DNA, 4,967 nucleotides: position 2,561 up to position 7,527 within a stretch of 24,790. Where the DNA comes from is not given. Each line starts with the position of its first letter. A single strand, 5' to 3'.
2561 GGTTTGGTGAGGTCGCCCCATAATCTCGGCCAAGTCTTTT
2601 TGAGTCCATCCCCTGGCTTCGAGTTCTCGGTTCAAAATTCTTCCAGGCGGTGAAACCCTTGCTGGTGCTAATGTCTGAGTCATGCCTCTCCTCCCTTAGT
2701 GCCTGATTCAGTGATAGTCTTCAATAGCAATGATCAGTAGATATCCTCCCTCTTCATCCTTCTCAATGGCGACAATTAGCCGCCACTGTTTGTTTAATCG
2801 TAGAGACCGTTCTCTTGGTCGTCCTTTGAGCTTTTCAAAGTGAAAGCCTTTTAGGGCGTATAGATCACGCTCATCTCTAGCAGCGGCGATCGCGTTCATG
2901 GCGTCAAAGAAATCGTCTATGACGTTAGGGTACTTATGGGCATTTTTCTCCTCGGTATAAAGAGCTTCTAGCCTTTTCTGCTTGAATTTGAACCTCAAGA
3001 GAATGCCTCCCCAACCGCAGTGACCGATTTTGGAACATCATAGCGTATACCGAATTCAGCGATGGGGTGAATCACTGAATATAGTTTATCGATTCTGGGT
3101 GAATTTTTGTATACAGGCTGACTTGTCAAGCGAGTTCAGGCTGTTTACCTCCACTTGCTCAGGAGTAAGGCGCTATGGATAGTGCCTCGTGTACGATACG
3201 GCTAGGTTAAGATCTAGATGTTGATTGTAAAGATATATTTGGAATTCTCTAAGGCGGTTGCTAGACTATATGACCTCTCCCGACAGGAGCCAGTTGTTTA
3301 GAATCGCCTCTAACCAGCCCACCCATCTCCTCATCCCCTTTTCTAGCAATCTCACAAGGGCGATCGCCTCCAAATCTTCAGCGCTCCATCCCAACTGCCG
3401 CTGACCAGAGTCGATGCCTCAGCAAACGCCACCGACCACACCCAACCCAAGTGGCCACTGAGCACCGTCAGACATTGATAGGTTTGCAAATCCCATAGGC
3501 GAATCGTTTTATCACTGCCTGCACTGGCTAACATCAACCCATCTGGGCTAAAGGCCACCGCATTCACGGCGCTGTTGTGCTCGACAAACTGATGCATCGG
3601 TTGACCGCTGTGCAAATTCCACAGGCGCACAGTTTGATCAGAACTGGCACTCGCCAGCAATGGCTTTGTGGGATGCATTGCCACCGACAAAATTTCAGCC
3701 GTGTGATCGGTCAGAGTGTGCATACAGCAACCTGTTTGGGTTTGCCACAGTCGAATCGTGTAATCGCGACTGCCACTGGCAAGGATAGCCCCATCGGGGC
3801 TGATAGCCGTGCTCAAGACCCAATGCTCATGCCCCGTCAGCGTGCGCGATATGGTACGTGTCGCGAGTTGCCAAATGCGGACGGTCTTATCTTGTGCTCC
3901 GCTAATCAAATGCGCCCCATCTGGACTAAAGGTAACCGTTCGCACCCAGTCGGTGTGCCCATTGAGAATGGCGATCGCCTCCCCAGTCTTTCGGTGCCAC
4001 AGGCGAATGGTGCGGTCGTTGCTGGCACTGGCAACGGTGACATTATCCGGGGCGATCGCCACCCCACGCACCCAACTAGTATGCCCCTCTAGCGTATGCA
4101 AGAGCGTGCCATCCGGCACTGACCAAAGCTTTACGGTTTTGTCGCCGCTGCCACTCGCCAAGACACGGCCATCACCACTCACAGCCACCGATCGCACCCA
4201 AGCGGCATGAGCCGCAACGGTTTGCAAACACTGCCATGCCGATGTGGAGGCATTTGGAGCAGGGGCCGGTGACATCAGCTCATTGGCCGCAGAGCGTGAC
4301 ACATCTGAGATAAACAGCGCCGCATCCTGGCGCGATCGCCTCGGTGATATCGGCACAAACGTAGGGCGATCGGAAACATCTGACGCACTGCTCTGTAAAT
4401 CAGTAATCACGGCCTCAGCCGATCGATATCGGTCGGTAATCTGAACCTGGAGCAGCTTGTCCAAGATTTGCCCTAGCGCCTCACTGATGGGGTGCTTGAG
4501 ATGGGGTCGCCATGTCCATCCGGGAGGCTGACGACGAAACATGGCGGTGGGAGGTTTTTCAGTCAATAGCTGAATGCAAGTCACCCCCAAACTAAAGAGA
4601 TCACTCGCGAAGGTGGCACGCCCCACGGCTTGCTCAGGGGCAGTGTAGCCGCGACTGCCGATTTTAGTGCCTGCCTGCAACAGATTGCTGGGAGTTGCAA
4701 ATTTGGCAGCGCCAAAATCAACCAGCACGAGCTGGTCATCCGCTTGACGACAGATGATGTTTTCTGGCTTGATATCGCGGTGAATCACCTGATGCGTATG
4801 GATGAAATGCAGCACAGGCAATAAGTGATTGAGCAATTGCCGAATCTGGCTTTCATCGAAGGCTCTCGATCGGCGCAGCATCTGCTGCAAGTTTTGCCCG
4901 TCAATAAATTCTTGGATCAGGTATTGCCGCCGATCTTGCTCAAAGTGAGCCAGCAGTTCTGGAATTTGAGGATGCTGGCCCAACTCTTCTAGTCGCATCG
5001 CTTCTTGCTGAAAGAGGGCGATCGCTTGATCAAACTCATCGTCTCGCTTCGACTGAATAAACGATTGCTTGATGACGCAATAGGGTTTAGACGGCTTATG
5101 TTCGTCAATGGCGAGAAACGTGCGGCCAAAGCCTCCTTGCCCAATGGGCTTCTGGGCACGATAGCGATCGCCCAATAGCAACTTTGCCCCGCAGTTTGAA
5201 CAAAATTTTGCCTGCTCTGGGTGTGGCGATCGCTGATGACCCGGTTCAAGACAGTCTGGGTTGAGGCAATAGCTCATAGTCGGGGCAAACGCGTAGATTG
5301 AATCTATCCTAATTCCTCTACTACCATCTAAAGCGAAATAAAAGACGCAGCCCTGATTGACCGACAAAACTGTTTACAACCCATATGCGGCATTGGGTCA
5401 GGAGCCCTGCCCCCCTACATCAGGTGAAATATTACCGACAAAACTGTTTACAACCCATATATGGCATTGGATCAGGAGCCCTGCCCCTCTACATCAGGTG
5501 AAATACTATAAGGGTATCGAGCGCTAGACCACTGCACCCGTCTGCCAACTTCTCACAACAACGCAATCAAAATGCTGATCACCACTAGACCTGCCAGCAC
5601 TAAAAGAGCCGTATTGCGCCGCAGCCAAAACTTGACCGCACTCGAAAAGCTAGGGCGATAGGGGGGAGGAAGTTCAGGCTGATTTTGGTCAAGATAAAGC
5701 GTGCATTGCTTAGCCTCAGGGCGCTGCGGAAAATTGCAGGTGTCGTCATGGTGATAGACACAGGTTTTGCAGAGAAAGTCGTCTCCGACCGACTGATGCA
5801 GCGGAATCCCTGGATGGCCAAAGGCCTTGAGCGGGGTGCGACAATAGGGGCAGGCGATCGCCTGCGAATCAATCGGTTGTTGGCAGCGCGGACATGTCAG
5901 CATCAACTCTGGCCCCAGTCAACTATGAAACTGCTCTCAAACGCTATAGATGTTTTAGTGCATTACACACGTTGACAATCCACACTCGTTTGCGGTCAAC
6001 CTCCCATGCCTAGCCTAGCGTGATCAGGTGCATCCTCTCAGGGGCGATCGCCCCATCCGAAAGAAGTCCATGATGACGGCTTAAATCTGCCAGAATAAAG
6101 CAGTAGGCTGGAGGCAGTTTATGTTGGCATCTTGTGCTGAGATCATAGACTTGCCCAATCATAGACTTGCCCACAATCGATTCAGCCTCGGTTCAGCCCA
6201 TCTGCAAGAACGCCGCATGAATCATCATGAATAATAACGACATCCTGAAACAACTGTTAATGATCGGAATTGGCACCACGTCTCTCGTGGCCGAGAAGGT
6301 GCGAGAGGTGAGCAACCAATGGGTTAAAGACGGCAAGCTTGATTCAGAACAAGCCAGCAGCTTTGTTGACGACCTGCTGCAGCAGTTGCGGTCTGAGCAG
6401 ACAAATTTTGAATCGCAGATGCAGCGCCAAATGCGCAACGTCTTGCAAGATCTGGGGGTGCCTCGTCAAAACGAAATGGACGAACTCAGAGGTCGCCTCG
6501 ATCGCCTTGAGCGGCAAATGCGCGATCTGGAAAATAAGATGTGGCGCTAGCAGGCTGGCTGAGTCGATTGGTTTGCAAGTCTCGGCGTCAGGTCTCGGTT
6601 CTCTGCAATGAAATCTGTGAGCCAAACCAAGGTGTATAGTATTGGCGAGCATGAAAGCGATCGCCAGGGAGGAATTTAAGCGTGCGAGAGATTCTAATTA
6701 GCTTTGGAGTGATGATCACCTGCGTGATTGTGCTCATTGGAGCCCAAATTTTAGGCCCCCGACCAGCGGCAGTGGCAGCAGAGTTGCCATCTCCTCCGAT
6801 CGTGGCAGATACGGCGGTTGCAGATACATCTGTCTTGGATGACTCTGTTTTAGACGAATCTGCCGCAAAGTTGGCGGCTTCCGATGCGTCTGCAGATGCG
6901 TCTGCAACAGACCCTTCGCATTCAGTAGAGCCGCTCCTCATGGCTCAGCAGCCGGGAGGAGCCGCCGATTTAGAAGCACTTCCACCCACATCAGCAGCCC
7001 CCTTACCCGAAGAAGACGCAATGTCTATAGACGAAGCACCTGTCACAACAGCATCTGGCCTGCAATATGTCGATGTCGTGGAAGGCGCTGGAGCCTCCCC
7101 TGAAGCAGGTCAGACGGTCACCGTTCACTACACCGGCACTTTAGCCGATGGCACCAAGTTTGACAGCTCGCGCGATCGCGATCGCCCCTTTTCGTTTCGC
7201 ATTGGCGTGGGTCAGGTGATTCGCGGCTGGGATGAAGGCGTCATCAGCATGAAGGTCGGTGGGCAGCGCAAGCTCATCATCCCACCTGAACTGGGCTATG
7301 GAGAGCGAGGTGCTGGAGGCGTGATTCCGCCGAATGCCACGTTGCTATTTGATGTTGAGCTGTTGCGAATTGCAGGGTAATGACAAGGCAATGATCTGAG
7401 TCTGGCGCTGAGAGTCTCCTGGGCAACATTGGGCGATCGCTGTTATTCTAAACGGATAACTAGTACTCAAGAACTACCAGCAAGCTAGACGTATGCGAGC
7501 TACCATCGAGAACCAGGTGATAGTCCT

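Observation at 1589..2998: higB toxin followed by a HigA antitoxin fused to an ImmA/IrrE HEXXH metallopeptidase (HigB / HigA-peptidase module)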

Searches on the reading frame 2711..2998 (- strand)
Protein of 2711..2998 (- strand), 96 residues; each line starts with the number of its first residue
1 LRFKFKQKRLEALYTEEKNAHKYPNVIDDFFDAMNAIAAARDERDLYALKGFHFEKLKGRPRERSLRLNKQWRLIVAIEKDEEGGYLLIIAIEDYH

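Call 3: search_protein_families(library=pfam, proteins=[window:2711-2998:-], max_evalue=0.1)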
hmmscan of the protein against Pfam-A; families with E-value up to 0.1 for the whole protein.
window:2711-2998:- (96 aa): 1 family
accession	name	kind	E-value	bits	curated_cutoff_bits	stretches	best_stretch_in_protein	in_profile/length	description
PF05015.19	HigB-like_toxin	-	2e-09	38.3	27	1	4-79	2-79/91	RelE-like toxin of type II toxin-antitoxin system HigB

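Call 4: search_protein_families(library=ncbifam, proteins=[window:2711-2998:-], max_evalue=0.1)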
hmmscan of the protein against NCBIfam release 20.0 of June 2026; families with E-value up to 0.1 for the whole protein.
window:2711-2998:- (96 aa): 1 family
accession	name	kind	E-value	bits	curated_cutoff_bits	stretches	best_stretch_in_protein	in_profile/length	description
TIGR02116.1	toxin_Txe_YoeB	equivalog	0.048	13.9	51.8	1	45-94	33-78/80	Txe/YoeB family addiction module toxin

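Call 5: search_protein_families(library=padloc, proteins=[window:2711-2998:-], max_evalue=0.1)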
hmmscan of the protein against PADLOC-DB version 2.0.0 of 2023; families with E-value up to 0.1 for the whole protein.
window:2711-2998:- (96 aa): 0 families

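Call 24: search_solved_structures(query=window:2711-2998:-, max_evalue=1, show_alignments=3)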
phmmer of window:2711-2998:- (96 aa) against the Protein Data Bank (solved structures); distinct sequences matched with E-value up to 1: 1.
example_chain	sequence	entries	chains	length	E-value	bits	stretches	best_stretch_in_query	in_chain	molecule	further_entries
6f8s_B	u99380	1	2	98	0.0043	20.3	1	33-77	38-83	Putative Killer protein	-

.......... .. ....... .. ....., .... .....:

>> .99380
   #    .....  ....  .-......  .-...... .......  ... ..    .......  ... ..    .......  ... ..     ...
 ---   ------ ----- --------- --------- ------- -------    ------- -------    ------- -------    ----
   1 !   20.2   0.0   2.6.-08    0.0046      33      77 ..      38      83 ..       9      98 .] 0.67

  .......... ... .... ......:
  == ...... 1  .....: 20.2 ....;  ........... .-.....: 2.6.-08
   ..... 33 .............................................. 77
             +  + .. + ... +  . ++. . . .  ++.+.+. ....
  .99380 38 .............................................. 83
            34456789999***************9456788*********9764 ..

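Call 36: search_solved_structures(query=A1, max_evalue=1, show_alignments=4)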
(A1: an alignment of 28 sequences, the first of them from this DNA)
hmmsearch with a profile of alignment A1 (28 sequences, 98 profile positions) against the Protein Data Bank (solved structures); distinct sequences matched with E-value up to 1: 14.
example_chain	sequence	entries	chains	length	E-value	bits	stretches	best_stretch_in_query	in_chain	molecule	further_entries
6f8s_B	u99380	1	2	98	1.1e-12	50.9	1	5-95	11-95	Putative Killer protein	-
4mct_B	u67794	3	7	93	3.8e-06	29.9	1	4-82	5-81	Killer protein | Endoribonuclease HigB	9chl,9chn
4mcx_B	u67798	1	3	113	7.1e-06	29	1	4-82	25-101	Killer protein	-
4px8_A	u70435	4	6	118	1.1e-05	28.4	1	5-82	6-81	Killer protein | Host inhibition of growth B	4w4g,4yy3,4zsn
4ypb_QY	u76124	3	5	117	1.6e-05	27.8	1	5-80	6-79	Host inhibition of growth B | Killer protein | Endoribonuclease HigB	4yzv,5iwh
5ixl_A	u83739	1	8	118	1.8e-05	27.7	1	5-80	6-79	Endoribonuclease HigB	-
7xbj_A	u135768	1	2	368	0.007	19.4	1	22-94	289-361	40kDa insecticidal toxin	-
7v5y_E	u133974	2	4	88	0.099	15.7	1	54-93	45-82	Putative mRNA interferase YoeB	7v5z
7v6w_F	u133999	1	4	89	0.1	15.7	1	54-93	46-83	Putative mRNA interferase YoeB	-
4yl9_A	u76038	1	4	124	0.21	14.7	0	57-84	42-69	Heat shock protein Hsp20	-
4ylc_A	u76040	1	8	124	0.21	14.6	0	57-84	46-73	Heat shock protein Hsp20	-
4ylb_A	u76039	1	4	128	0.27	14.3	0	57-84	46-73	Heat shock protein Hsp20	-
6n90_A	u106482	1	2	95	0.5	13.4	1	56-98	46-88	Uncharacterized protein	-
6n4a_A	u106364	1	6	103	1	12.5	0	3-51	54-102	PII-like SbtB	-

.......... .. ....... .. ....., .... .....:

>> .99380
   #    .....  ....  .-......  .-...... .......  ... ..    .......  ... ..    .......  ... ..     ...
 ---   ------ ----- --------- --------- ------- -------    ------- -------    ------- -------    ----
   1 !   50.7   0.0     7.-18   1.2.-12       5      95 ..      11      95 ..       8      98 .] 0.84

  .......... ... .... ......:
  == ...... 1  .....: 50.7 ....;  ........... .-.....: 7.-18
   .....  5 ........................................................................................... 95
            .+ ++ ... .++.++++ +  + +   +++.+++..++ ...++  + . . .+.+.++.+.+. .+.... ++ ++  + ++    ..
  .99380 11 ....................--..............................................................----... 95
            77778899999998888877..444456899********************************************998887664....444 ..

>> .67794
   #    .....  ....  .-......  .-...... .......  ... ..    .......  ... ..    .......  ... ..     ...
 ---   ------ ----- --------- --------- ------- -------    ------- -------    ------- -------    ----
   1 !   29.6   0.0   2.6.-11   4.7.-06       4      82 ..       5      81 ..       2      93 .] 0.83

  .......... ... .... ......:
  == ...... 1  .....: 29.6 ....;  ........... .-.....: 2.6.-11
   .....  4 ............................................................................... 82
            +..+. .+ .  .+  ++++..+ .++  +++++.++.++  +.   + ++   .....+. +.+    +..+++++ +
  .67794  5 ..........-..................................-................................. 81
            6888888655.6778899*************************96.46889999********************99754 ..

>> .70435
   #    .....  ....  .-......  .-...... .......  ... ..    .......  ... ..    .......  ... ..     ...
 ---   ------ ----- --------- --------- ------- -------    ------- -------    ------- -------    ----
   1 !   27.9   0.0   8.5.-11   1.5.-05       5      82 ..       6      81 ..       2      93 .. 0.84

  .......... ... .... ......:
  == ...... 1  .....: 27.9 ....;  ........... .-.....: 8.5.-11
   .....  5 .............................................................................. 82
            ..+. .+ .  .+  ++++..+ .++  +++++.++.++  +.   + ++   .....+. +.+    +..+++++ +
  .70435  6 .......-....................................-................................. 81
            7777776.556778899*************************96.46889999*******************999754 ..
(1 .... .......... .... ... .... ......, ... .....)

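Call 51: search_protein_families(library=phrogs, proteins=[window:2711-2998:-], max_evalue=0.001)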
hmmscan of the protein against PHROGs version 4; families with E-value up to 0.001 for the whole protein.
window:2711-2998:- (96 aa): 1 family
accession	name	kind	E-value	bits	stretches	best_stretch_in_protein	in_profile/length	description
phrog_3066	-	moron, auxiliary metabolic gene and host takeover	6.5e-09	36.9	1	3-83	3-83/94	toxin of TA system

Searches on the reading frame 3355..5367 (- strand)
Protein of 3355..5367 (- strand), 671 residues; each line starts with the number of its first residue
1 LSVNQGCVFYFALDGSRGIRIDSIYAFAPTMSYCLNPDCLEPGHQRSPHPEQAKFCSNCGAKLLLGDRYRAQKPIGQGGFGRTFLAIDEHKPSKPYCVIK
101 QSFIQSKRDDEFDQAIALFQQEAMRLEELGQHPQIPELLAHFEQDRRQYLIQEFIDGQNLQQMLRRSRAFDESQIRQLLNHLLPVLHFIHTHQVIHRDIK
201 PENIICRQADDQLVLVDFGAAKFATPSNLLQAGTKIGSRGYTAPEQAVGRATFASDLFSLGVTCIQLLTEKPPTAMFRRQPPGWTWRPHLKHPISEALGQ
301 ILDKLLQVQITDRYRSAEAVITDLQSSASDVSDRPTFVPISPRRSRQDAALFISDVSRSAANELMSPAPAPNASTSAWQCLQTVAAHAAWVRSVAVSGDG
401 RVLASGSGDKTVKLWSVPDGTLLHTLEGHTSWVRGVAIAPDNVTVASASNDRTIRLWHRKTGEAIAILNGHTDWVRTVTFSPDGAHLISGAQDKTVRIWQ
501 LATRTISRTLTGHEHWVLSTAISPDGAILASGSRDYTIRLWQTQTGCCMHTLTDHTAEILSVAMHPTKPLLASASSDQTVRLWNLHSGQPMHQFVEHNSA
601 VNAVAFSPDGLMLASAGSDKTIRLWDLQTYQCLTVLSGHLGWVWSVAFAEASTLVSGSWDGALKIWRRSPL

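Call 65: search_protein_families(library=pfam, proteins=[window:3355-5367:-], max_evalue=0.00001)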
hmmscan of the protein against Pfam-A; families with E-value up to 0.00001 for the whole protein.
window:3355-5367:- (671 aa): 47 families (the best 25 are shown)
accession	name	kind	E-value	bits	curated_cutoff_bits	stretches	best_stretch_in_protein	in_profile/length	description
PF25173.1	Beta-prop_WDR3_1st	-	1.3e-85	286.2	154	3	412-585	11-184/184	WDR3 first beta-propeller domain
PF25174.1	Beta-prop_THOC3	-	5.1e-85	285.2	305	4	465-574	164-272/272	THOC3 beta-propeller domain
PF00400.38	WD40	-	2.4e-78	255.7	27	7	588-626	1-39/39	WD domain, G-beta repeat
PF24814.1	WD40_Prp19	-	1.8e-65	221.3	320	2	487-666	22-204/281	Prp19 WD40 domain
PF24817.1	WD40_WDHD1_1st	-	3.4e-54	184.4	109.9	4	521-594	93-166/291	WDHD1 first WD40 domain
PF24807.1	WD40_CDC20-Fz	-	7.9e-52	176.8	200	2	472-637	51-219/292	CDC20/Fizzy WD40 domain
PF25175.1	Beta-prop_WDR5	-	2.1e-51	175.4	250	2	383-555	5-177/296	WDR5 beta-propeller domain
PF25047.1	Beta-prop_TEP1_2nd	-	1.7e-48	165.4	89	4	548-667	33-163/255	TEP-1 second beta-propeller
PF25172.1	Beta-prop_WDR3_2nd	-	1.8e-48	165.7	140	3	386-501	173-288/293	WDR3 second beta-propeller domain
PF00069.31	Pkinase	-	4.7e-40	138.1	31.7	1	69-319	1-257/263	Protein kinase domain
PF25391.1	WD40_Gbeta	-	2.3e-39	135.8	150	3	535-661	163-292/340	G protein beta WD-40 repeat protein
PF24105.1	Beta-prop_CAF1B_HIR1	-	1.1e-37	130.3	80.5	3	369-463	111-205/383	CAF1B/HIR1 beta-propeller domain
PF24796.1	WDR55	-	3.1e-35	122.1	200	3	433-589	10-170/296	WDR55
PF23414.1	Beta-prop_EML_2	-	3e-34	119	90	2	434-560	2-128/266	Echinoderm microtubule-associated protein second beta-propeller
PF25168.1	Beta-prop_WDR36-Utp21_2nd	-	3.2e-33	115.9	84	2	384-531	153-298/335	WDR36/Utp21 second beta-propeller domain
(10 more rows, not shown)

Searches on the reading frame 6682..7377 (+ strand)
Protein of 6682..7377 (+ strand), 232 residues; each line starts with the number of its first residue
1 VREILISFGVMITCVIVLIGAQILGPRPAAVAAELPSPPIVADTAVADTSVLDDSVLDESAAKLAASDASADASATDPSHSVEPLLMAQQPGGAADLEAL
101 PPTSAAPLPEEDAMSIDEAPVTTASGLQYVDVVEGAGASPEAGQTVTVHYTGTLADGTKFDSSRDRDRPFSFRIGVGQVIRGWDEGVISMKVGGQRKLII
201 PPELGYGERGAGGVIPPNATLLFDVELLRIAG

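Call 65: search_protein_families(library=pfam, proteins=[window:6682-7377:+], max_evalue=0.00001)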
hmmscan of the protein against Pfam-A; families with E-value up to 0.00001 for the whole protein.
window:6682-7377:+ (232 aa): 1 family
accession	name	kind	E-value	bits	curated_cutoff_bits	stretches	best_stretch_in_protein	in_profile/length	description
PF00254.34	FKBP_C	-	8.9e-39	132.2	21.1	1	139-228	3-94/94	FKBP-type peptidyl-prolyl cis-trans isomerase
